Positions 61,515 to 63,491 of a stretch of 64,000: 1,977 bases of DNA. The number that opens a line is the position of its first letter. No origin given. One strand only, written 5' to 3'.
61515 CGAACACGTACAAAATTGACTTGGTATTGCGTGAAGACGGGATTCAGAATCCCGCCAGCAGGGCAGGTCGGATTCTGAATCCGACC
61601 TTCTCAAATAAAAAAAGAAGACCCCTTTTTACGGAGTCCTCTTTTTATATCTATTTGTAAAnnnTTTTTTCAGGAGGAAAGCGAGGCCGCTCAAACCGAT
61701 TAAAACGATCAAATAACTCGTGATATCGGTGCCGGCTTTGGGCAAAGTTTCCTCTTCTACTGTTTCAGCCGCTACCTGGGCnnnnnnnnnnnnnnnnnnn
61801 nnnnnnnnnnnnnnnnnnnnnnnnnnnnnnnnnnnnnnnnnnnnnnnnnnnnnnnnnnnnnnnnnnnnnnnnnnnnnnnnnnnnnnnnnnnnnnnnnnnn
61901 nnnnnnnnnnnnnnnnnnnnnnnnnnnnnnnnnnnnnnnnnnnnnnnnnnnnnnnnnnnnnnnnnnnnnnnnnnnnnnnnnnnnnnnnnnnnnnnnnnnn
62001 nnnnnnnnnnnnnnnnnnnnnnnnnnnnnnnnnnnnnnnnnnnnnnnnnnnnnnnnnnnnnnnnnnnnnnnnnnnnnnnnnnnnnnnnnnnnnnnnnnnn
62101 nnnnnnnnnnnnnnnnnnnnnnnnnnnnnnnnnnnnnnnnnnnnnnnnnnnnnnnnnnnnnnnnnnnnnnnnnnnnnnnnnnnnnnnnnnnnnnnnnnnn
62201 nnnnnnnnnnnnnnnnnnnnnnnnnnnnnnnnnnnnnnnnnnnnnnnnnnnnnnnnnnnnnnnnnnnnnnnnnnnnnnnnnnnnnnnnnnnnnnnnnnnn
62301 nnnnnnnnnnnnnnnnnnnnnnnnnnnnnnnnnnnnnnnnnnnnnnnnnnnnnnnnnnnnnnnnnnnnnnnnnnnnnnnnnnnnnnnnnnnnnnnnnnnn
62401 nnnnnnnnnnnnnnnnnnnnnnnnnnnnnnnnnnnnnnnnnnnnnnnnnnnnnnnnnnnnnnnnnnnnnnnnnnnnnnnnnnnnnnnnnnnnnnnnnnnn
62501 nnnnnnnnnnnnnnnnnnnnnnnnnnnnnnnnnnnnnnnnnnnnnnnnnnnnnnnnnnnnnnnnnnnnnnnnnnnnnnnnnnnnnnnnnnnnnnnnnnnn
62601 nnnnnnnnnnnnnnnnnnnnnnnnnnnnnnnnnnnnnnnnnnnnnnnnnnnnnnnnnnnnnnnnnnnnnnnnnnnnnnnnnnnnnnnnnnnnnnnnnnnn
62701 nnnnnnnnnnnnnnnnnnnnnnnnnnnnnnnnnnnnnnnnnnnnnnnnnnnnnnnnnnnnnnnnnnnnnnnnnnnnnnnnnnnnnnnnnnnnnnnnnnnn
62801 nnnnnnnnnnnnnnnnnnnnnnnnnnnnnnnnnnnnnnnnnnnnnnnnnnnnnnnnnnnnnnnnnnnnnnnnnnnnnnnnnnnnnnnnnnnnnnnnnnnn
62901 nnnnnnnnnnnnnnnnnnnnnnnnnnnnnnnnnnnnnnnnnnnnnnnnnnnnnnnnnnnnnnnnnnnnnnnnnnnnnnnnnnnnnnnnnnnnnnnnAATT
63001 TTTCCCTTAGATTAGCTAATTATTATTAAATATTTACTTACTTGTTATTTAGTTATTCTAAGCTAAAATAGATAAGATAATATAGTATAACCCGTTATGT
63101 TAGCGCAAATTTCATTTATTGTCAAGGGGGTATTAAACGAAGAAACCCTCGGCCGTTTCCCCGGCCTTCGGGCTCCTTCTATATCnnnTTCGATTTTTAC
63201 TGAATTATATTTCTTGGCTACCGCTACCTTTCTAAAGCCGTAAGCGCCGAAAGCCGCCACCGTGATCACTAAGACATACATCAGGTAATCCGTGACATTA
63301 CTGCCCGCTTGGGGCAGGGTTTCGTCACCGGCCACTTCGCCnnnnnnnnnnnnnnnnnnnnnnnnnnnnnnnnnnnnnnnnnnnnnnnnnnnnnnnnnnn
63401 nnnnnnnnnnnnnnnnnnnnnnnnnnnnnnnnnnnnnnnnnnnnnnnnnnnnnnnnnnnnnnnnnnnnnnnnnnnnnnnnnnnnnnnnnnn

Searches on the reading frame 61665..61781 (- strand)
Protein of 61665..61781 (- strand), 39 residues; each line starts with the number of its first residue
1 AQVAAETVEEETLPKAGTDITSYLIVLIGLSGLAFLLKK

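Call 66: search_protein_families(library=ncbifam, proteins=[window:61665-61781:-], max_evalue=10)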
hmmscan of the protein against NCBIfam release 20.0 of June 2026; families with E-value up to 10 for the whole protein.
seq(39 aa): 1 family
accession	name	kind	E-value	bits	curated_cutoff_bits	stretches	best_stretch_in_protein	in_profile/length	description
TIGR01167.1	LPXTG_anchor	domain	0.0025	18.4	15.9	1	12-36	1-24/34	LPXTG cell wall anchor domain-containing protein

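Call 67: search_protein_families(library=pfam, proteins=[window:61665-61781:-], max_evalue=10)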
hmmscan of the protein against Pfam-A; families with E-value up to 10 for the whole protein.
seq(39 aa): 1 family
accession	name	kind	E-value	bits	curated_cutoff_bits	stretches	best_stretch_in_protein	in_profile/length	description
PF00746.26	Gram_pos_anchor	-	0.083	13.3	20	1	8-38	4-37/43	LPXTG cell wall anchor motif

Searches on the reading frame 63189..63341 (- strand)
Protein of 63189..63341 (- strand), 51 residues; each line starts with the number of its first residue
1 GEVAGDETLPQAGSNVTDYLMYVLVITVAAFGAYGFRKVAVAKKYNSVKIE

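Call 66: search_protein_families(library=ncbifam, proteins=[window:63189-63341:-], max_evalue=10)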
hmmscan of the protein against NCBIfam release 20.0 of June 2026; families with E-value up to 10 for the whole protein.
seq(51 aa): 0 families

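Call 67: search_protein_families(library=pfam, proteins=[window:63189-63341:-], max_evalue=10)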
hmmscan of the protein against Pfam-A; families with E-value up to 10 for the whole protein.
seq(51 aa): 3 families
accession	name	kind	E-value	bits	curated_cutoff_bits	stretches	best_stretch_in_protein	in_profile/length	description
PF00746.26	Gram_pos_anchor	-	0.031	14.7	20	1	6-38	6-38/43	LPXTG cell wall anchor motif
PF14962.11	AIF-MLS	-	0.08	13.2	29.9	1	11-44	41-72/192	Mitochondria Localisation Sequence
PF07664.17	FeoB_C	-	0.096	12.9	26.6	1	20-44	3-28/54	Ferrous iron transport protein B C terminus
